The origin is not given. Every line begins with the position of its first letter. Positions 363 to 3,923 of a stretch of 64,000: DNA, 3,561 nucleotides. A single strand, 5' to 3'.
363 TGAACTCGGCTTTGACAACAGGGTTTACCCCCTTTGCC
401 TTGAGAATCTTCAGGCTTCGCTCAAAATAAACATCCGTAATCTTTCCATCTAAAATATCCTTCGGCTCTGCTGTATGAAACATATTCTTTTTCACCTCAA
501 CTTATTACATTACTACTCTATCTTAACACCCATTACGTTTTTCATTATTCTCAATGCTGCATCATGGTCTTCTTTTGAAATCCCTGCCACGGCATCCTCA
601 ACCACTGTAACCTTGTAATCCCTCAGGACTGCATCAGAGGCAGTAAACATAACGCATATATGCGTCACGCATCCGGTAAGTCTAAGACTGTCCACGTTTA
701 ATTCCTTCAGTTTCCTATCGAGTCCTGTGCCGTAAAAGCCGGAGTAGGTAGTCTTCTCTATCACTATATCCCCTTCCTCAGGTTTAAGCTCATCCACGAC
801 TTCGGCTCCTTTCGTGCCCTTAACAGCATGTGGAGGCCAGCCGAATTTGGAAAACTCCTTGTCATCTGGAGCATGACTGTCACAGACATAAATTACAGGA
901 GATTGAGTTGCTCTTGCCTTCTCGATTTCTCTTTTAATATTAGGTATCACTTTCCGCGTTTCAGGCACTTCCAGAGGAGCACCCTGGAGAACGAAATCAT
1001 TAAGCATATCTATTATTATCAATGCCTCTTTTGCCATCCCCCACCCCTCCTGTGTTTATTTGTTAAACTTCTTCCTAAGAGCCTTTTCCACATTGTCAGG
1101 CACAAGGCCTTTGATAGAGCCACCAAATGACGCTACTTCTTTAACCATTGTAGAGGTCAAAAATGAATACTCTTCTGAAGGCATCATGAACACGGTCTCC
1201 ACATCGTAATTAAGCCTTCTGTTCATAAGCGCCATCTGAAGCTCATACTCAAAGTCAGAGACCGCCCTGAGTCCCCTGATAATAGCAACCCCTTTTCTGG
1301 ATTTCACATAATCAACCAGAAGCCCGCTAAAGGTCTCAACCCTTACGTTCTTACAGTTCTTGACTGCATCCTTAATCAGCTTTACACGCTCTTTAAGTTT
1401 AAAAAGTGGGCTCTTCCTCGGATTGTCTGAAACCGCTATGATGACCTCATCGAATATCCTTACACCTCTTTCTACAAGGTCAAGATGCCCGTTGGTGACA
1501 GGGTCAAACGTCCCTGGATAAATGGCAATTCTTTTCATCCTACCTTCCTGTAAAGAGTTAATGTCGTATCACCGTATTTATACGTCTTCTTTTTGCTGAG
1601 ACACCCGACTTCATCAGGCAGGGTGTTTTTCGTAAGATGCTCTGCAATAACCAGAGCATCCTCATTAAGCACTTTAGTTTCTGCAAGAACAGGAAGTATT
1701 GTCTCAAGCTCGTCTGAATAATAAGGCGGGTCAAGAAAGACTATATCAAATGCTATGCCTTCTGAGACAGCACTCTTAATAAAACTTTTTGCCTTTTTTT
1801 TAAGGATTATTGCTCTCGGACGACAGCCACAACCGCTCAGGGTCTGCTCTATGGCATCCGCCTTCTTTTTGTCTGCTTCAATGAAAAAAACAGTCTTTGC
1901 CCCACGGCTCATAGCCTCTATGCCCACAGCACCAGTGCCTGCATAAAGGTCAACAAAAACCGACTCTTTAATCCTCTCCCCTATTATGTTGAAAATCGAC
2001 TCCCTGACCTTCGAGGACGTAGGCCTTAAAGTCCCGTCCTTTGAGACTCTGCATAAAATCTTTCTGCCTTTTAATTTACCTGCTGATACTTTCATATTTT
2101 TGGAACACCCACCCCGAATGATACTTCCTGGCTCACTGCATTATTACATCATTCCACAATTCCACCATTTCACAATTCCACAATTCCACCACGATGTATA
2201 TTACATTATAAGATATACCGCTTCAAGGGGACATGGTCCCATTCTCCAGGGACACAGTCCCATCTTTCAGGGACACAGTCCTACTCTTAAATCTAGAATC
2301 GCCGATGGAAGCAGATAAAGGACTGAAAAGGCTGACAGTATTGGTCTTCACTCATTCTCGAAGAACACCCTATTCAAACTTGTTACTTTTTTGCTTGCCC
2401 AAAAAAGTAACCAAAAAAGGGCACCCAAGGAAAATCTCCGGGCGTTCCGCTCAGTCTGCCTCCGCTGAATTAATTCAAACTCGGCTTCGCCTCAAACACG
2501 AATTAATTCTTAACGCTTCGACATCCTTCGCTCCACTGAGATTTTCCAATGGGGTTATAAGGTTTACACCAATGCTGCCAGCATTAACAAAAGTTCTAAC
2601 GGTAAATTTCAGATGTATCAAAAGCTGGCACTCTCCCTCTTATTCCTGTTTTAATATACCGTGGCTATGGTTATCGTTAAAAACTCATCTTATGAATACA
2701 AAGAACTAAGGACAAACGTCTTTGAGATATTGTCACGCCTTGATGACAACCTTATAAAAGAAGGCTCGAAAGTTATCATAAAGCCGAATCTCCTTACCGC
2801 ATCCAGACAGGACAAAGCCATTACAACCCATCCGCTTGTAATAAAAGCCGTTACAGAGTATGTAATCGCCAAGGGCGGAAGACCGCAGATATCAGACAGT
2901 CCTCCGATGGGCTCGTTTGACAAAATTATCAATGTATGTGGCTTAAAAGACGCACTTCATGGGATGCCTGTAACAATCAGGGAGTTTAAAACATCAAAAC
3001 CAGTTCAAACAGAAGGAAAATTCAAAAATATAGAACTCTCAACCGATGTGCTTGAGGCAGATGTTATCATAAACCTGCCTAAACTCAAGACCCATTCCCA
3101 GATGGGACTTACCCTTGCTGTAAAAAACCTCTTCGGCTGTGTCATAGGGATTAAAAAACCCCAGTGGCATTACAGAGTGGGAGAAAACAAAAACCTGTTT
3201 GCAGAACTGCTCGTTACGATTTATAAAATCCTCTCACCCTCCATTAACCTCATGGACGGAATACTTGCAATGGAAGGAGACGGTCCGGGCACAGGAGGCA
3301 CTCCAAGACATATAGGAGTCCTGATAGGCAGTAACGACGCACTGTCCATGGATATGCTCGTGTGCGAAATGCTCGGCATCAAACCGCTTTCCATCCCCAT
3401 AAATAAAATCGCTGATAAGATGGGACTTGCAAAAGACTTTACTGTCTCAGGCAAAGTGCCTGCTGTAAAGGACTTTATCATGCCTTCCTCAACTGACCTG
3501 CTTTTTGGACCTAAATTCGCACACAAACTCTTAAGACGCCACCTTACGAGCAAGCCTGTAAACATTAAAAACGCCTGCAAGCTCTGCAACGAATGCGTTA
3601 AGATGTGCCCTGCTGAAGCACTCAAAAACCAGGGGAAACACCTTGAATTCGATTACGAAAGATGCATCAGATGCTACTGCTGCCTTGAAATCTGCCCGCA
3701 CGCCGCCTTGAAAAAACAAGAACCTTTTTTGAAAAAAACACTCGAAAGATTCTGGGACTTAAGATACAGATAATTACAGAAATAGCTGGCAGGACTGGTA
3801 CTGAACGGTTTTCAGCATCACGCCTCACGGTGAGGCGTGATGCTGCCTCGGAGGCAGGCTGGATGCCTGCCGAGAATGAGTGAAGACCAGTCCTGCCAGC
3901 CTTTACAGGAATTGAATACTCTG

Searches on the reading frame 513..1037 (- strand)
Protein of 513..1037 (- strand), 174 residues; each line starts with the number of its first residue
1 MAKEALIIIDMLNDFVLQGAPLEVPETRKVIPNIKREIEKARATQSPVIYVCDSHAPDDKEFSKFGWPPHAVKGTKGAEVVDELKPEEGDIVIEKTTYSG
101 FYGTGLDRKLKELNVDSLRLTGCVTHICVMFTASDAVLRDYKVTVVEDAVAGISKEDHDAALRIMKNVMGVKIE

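Call 88: search_protein_families(library=pfam, alignment_id=A7, max_evalue=0.000001)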
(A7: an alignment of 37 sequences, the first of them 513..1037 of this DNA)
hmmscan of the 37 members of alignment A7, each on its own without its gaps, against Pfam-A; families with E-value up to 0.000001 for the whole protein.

A. member 1, window:513-1037:- (174 aa): 1 family
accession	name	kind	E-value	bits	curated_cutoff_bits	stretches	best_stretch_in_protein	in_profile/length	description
PF00857.26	Isochorismatase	-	7.3e-51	173.1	27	1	5-170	2-168/175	Isochorismatase domain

B. families by the number of members that match (of 37 scanned): 88 families (the first 25 are shown)
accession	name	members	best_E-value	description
PF13426.13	PAS_9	5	2.8e-40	PAS domain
PF08448.16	PAS_4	5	1.4e-33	PAS fold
PF00989.32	PAS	3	3.7e-29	PAS fold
PF01590.32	GAF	3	2.9e-24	GAF domain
PF13185.12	GAF_2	3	4e-21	GAF domain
PF00072.30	Response_reg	2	1e-50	Response regulator receiver domain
PF13487.12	HD_5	2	7.7e-47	HD domain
PF01584.24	CheW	2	3.8e-32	CheW-like domain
PF02518.31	HATPase_c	2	2.8e-29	Histidine kinase-, DNA gyrase B-, and HSP90-like ATPase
PF01966.28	HD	2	4.4e-27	HD domain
PF13188.13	PAS_8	2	4.7e-25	PAS domain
PF08447.18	PAS_3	2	5.9e-19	PAS fold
PF12838.12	Fer4_7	2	8.3e-14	4Fe-4S dicluster domain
PF08668.18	HDOD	2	4.4e-08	HDOD domain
PF00456.26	Transketolase_N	1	5e-143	Transketolase, thiamine diphosphate binding domain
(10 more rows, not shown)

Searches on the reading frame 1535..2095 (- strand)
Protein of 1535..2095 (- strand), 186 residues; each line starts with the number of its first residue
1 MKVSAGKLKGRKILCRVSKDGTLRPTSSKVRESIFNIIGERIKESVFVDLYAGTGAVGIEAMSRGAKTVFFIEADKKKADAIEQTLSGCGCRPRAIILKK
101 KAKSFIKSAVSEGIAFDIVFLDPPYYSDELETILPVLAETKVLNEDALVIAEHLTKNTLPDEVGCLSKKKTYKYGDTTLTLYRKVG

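Call 19: search_protein_families(library=pfam, proteins=[window:1535-2095:-])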
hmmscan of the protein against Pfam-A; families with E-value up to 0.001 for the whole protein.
window:1535-2095:- (186 aa): 2 families
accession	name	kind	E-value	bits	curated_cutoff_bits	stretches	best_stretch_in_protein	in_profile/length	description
PF03602.21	Cons_hypoth95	-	3.7e-50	170.6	24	1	1-182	1-181/182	Conserved hypothetical protein 95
PF02086.21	MethyltransfD12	-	3.4e-05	24.1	22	0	33-66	11-43/253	D12 class N6 adenine-specific DNA methyltransferase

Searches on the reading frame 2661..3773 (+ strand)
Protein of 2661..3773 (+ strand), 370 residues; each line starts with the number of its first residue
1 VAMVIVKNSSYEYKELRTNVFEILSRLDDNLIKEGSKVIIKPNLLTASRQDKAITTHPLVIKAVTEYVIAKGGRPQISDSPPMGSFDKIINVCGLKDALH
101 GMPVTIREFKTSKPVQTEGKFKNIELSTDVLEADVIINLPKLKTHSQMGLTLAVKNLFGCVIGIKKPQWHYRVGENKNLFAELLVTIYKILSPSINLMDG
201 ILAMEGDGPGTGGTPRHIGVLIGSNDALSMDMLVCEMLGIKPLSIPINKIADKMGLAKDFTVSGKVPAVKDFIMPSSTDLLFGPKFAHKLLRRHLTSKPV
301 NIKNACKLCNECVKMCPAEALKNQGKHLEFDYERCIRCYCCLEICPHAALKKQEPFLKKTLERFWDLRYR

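Call 19: search_protein_families(library=pfam, proteins=[window:2661-3773:+])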
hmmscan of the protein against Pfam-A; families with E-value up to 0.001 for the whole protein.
window:2661-3773:+ (370 aa): 10 families
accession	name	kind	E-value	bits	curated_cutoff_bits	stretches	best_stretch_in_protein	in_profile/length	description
PF04015.17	DUF362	-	1.4e-52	179.2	24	1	38-235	1-199/200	Domain of unknown function (DUF362)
PF00037.32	Fer4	-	2.7e-09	36.9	21.1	1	329-351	2-24/24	4Fe-4S binding domain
PF13237.11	Fer4_10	-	1.4e-07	31.8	25.5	1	299-346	2-53/53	4Fe-4S dicluster domain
PF12837.12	Fer4_6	-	1.1e-06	28.7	25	1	329-350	3-24/24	4Fe-4S binding domain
PF13183.11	Fer4_8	-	2.2e-06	28.6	27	0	333-356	3-26/68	4Fe-4S dicluster domain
PF12797.12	Fer4_2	-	4.6e-06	26.7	24.5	1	327-346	2-21/22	4Fe-4S binding domain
PF12838.12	Fer4_7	-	8e-06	26.7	27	1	306-349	2-52/52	4Fe-4S dicluster domain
PF13187.11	Fer4_9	-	1.9e-05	25.1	27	1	305-349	1-51/52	4Fe-4S dicluster domain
PF13484.11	Fer4_16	-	3.4e-05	25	30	0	306-336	2-30/66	4Fe-4S double cluster binding domain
PF14697.11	Fer4_21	-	0.00085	19.9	35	0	304-347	6-53/59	4Fe-4S dicluster domain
